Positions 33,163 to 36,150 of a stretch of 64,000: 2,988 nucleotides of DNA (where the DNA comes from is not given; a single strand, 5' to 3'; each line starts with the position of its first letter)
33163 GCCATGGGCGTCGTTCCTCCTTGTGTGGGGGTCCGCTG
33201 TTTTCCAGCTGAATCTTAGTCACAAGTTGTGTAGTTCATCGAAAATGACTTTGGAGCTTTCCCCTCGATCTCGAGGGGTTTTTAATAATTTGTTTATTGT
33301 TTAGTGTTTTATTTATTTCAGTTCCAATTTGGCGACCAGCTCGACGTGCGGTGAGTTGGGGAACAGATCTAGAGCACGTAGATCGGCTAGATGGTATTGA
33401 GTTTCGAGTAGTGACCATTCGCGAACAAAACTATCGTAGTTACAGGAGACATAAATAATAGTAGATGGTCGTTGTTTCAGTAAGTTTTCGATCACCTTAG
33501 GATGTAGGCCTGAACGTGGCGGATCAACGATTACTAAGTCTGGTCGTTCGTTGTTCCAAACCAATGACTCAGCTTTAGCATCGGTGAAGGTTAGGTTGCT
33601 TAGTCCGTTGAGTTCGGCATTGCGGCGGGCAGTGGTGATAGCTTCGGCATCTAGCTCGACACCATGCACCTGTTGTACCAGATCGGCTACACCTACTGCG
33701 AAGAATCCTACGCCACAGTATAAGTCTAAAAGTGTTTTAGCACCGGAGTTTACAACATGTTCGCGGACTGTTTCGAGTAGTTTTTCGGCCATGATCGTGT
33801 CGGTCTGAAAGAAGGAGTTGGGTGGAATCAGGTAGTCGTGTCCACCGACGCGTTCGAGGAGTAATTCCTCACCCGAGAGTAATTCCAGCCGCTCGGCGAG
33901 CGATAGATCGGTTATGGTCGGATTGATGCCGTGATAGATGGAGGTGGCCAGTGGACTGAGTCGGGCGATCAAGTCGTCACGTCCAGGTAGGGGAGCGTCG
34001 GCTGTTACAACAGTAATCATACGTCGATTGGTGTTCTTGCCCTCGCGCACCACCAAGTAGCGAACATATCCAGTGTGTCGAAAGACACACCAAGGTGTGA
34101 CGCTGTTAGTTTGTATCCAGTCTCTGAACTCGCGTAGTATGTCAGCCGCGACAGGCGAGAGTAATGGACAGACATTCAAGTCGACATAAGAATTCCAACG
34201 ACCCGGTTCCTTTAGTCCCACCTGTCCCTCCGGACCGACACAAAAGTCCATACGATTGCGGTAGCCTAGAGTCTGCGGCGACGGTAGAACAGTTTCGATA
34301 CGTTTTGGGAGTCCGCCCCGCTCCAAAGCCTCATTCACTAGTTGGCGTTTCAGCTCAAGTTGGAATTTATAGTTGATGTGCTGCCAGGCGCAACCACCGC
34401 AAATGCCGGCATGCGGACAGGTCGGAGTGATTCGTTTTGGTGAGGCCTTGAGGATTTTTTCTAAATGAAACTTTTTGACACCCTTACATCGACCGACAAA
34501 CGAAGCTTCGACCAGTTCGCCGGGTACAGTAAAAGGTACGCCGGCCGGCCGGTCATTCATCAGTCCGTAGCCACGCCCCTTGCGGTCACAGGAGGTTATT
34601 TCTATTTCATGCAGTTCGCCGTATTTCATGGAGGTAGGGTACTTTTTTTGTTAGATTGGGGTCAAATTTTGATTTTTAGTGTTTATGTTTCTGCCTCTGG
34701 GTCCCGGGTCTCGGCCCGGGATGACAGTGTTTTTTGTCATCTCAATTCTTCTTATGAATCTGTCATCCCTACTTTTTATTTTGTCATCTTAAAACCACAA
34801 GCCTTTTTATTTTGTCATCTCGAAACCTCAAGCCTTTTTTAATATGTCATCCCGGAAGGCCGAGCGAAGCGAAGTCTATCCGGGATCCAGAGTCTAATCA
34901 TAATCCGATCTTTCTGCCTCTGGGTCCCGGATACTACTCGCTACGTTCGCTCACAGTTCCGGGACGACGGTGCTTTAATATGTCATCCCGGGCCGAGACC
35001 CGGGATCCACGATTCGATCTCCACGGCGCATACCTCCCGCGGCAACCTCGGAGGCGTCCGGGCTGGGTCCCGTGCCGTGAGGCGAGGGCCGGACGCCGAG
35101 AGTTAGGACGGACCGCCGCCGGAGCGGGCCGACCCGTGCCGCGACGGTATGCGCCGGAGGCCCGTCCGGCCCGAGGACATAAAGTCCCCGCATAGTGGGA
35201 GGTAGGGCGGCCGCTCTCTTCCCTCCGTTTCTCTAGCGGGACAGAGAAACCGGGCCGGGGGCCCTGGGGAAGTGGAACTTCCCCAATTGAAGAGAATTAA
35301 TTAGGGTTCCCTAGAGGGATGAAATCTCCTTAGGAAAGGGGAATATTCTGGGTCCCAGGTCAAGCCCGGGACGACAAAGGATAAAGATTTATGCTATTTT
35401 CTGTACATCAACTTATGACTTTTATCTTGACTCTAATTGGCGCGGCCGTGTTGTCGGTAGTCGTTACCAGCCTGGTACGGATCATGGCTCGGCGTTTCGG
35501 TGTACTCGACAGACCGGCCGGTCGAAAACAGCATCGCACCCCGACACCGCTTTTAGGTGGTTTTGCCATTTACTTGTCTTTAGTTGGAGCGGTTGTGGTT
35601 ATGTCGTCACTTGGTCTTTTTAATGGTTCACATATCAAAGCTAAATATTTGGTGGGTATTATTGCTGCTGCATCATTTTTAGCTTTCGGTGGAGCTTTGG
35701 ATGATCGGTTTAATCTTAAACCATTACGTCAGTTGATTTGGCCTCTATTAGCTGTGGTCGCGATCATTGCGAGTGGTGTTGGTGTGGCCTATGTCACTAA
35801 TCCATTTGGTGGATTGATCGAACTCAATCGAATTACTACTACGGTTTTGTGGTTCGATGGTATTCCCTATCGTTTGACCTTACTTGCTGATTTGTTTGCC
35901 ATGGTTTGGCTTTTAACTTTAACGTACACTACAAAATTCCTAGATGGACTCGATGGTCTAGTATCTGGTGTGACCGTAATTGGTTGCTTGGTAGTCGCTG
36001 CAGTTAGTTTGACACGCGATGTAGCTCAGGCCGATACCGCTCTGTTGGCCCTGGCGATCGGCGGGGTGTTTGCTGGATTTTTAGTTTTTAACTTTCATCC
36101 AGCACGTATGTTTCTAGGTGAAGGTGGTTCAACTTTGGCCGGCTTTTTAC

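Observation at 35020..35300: A 280-nt segment of about 70% GC with nested long-range complementarity: unknown structured RNA or foreign fragment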

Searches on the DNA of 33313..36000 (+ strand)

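Call 4: search_rna_families(source=window, start=34000, end=36000, threshold=evalue, max_evalue=10, show_alignments=3)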
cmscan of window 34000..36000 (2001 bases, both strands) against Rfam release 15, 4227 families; matches with E-value up to 10: 8.
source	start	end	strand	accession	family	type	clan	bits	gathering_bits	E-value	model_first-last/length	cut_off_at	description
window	34505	34540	-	RF01365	CRISPR-DR52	Gene; CRISPR;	-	19.9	50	1.5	1-37/37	no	CRISPR RNA direct repeat element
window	34874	34938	+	RF03462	mir-4677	Gene; miRNA;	-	18.1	80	2.3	1-59/59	no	mir-4677 microRNA precursor family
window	35271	35345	-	RF00468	HCV_SLVII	Cis-reg;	-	17.9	63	0.97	1-70/70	no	Hepatitis C virus stem-loop VII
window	34707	34780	-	RF02474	GlsR5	Gene; snRNA; snoRNA; CD-box;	-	16.1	100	1.3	1-89/89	no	Small nucleolar RNA GlsR5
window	35705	35772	-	RF01516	v-snoRNA-1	Gene; snRNA; snoRNA; CD-box;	-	15.9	75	4.6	1-65/65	no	Human herpesvirus 1 small nucleolar RNA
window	34660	34747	-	RF01177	snR67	Gene; snRNA; snoRNA; CD-box;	CL00053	15.2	55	5.3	1-83/83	no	Small nucleolar RNA snR67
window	34122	34166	+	RF03012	Mu-gpT-DE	Gene; sRNA;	-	15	49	4.1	1-53/53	no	Mu-gpT-DE RNA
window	34655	34675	-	RF01880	Xist_exon1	Gene; lncRNA;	-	12.1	50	4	1-85/85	no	X-chromosome inactivation gene exon 1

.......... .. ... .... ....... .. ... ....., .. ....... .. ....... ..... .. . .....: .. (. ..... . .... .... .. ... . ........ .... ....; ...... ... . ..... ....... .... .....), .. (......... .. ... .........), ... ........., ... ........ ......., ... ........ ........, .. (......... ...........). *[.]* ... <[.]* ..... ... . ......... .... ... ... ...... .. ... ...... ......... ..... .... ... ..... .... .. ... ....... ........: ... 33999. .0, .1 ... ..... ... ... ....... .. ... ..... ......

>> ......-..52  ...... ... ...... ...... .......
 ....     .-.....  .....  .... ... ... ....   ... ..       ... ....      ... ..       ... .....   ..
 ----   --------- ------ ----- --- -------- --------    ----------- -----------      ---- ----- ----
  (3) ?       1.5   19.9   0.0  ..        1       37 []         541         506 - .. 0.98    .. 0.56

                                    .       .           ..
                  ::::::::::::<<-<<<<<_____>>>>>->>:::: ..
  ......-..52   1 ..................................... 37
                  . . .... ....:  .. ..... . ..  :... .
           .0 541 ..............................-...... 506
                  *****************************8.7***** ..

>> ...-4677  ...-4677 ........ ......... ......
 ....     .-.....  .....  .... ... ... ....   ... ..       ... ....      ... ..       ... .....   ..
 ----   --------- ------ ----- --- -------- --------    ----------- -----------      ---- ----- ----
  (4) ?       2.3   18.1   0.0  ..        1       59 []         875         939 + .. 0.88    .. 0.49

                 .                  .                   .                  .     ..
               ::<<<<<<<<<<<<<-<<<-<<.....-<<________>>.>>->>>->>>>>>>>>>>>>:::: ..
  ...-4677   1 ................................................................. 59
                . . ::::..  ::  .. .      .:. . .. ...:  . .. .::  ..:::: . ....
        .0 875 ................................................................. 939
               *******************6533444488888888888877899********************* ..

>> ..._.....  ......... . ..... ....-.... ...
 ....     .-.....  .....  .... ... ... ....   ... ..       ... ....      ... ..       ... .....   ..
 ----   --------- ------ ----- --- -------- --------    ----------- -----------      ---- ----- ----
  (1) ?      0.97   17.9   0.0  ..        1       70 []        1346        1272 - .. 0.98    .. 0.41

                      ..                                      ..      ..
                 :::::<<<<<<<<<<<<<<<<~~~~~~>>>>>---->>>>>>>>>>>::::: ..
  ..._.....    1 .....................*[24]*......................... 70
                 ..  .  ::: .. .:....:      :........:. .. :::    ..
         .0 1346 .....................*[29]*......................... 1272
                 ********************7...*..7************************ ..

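Call 21: search_dna_similar(query=window:34630-35390:+, collection=phages, mode=distant, max_evalue=0.01)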
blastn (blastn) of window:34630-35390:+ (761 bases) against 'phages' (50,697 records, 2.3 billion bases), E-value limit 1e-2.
No match.

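Call 22: search_dna_similar(query=window:34630-35390:+, collection=plasmids, mode=distant, max_evalue=0.01)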
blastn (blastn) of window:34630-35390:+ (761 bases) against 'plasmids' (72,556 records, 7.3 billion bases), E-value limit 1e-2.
Records with a match: 3; places in all: 3; records where one place covers at least 80% of the query: 0.
Best place of each record, by identity: 60-80% 3.
By first word of the organism name: Azospirillum 3.
By predicted mobility (MOB-suite, as given by PLSDB): non-mobilizable 3.
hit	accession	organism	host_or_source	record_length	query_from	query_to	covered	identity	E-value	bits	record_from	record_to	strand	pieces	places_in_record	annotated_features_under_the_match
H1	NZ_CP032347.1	Azospirillum brasilense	soil sample,Agricultural field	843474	483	544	8%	79.7%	1e-3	52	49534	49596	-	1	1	MdtA/MuxA family multidrug efflux RND transporter periplasmic adaptor ...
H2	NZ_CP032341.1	Azospirillum brasilense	soil sample,Agricultural field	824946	483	544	8%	79.7%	1e-3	52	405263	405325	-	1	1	MdtA/MuxA family multidrug efflux RND transporter periplasmic adaptor ...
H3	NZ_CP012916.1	Azospirillum brasilense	Digitaria eriantha,microbe,root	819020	483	544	8%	79.7%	1e-3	52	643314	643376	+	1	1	MdtA/MuxA family multidrug efflux RND transporter periplasmic adaptor ...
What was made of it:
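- Tried and rejected: No phage records match (call 21) and the plasmid hits are chance-level (call 22).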

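Call 59: build_rna_model(alignment_id=A1, structure=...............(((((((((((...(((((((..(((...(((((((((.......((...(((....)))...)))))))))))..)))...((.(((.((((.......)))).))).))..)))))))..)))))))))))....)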
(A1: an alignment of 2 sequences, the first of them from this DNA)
Model R1 built from alignment A1 (2 sequences, 152 columns); structure: as given.
model positions 152; base pairs 44; branch points 1; effective number of sequences 0.71; information 0.591 bits per position. Calibrated on 0.2 Mb of random sequence (short: E-values are rough).
structure used (alignment columns):
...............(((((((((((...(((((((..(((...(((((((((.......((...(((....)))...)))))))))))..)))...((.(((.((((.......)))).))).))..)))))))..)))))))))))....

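Call 60: search_with_rna_model(model_id=R1, sources=[window, L007, L009, L011, L013, L014, L022, L025, L026, L030, L032, L033, L001], max_evalue=10, filters=default)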
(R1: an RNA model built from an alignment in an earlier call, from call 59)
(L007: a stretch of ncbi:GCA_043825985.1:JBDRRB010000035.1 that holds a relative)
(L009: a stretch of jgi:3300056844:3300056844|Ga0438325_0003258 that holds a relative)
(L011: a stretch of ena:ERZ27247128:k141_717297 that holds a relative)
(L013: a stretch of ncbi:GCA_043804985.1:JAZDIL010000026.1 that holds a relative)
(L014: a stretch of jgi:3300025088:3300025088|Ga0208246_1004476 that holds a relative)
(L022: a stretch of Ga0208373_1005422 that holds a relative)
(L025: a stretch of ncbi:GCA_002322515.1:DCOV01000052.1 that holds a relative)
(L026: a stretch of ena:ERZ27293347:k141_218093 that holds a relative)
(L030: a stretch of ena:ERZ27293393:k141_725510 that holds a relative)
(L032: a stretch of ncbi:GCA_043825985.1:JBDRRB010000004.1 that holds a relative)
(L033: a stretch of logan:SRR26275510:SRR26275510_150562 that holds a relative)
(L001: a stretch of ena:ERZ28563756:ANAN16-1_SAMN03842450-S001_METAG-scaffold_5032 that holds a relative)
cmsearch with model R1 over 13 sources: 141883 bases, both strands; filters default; matches with E-value up to 10: 28.
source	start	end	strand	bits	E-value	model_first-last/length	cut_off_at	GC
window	35011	35160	+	170.5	6.1e-42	1-152/152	no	0.75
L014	798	947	-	170.5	6.1e-42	1-152/152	no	0.75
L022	8089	8238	-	170.5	6.1e-42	1-152/152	no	0.75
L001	1029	1178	+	170.5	6.1e-42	1-152/152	no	0.75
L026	3628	3778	-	162.5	6.8e-40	1-152/152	no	0.77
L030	161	311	-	162.5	6.8e-40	1-152/152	no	0.77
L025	3686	3740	-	54.3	7e-12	39-94/152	no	0.82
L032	4095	4221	+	17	0.03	1-152/152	no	0.69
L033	168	294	+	17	0.03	1-152/152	no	0.69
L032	2102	2165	+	11.5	0.82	1-152/152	no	0.73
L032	437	486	+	11.3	0.92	1-152/152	no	0.6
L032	6923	6989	-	10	2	1-152/152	no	0.7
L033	2996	3062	-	10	2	1-152/152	no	0.7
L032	5954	6025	-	9.8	2.3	1-152/152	no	0.65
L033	2027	2098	-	9.8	2.3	1-152/152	no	0.65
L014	824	852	+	9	3.6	98-126/152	no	0.86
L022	8115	8143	+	9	3.6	98-126/152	no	0.86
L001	1124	1152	-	9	3.6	98-126/152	no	0.86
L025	3691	3735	+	8.5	4.8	45-90/152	no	0.84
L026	3691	3735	+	8.5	4.8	45-90/152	no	0.84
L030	224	268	+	8.5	4.8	45-90/152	no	0.84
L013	606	650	+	8.5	4.9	1-152/152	no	0.49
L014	861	905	+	8.1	6.2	45-89/152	no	0.82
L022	8152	8196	+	8.1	6.2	45-89/152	no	0.82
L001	1071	1115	-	8.1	6.2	45-89/152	no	0.82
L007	2647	2710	+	8.1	6.3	1-152/152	no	0.72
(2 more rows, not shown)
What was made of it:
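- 35024..35156 (+): Domain 1: a 133-nt three-way junction. P1 is 35024-35034/35146-35156. P2 is 35038-35044/35137-35143. P3 is 35047-35049/35100-35102. P4 is 35053-35061/35089-35097. The P5 tip is 35062-35088 and ends in a GUGA loop. The P6 arm is 35106-35134. The strand is provisional. The homologue in species 2 (L026/L030) scores 162.5 bits with model R1 (calls 59, 60).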

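Call 63: search_with_rna_model(model_id=R1, sources=[L034, L035, L036, L037, L038, L039], max_evalue=1, show_alignments=1)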
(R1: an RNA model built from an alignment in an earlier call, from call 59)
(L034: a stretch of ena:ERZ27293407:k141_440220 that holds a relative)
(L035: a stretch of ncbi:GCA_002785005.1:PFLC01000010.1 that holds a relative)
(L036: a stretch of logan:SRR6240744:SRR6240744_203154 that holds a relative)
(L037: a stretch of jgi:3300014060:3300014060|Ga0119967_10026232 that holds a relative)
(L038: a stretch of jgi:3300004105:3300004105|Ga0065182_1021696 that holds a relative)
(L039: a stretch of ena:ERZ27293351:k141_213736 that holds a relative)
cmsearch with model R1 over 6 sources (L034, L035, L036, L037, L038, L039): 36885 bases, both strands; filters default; matches with E-value up to 1: 6.
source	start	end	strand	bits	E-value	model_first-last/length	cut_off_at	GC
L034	3447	3556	+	14.2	0.042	1-152/152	no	0.61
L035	3447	3556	+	14.2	0.042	1-152/152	no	0.61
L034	3480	3529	-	13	0.085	1-152/152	no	0.64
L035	3480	3529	-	13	0.085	1-152/152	no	0.64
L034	2225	2271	+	9.8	0.6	1-152/152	no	0.55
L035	2225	2271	+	9.8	0.6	1-152/152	no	0.55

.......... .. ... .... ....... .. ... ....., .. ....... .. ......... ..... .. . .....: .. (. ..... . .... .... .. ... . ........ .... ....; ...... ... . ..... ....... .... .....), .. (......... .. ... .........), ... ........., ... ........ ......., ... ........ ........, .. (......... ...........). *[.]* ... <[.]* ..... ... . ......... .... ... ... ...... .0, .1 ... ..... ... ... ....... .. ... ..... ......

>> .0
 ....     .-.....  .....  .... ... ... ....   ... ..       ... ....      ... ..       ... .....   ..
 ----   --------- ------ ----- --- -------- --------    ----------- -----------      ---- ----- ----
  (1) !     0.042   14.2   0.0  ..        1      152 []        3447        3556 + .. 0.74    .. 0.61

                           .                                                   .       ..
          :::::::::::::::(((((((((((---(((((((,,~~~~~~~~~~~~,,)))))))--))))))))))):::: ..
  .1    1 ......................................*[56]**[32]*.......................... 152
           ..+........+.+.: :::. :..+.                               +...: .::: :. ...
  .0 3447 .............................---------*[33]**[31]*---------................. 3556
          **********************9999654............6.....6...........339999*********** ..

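Call 65: search_rna_families(source=L026, start=3350, end=4050, threshold=evalue, max_evalue=10)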
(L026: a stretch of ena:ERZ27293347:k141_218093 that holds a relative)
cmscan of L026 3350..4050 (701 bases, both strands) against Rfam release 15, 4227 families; matches with E-value up to 10: 5.
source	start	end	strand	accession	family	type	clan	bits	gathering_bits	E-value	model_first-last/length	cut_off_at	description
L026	3575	3611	-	RF00805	mir-351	Gene; miRNA;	-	22.3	70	0.03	1-75/75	no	mir-351 microRNA precursor family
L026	3785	3869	-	RF01665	P13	Gene; sRNA;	-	17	70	6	1-76/76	no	Pseudomonas sRNA P13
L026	3727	3763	+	RF01551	TB8Cs4H2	Gene; snRNA; snoRNA; HACA-box;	-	14.6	50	5.8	17-53/71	no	Trypanosomatid snoRNA TB8Cs4H2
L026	3702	3749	-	RF00222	IRES_Bag1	Cis-reg; IRES;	-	12.6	37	1.4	42-89/370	no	Bag-1 internal ribosome entry site (IRES)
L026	3814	3894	+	RF02133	HOXB13-AS1_2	Gene; lncRNA;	-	11.6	40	5.5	1-81/81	no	HOXB13 antisense RNA 1 conserved region 2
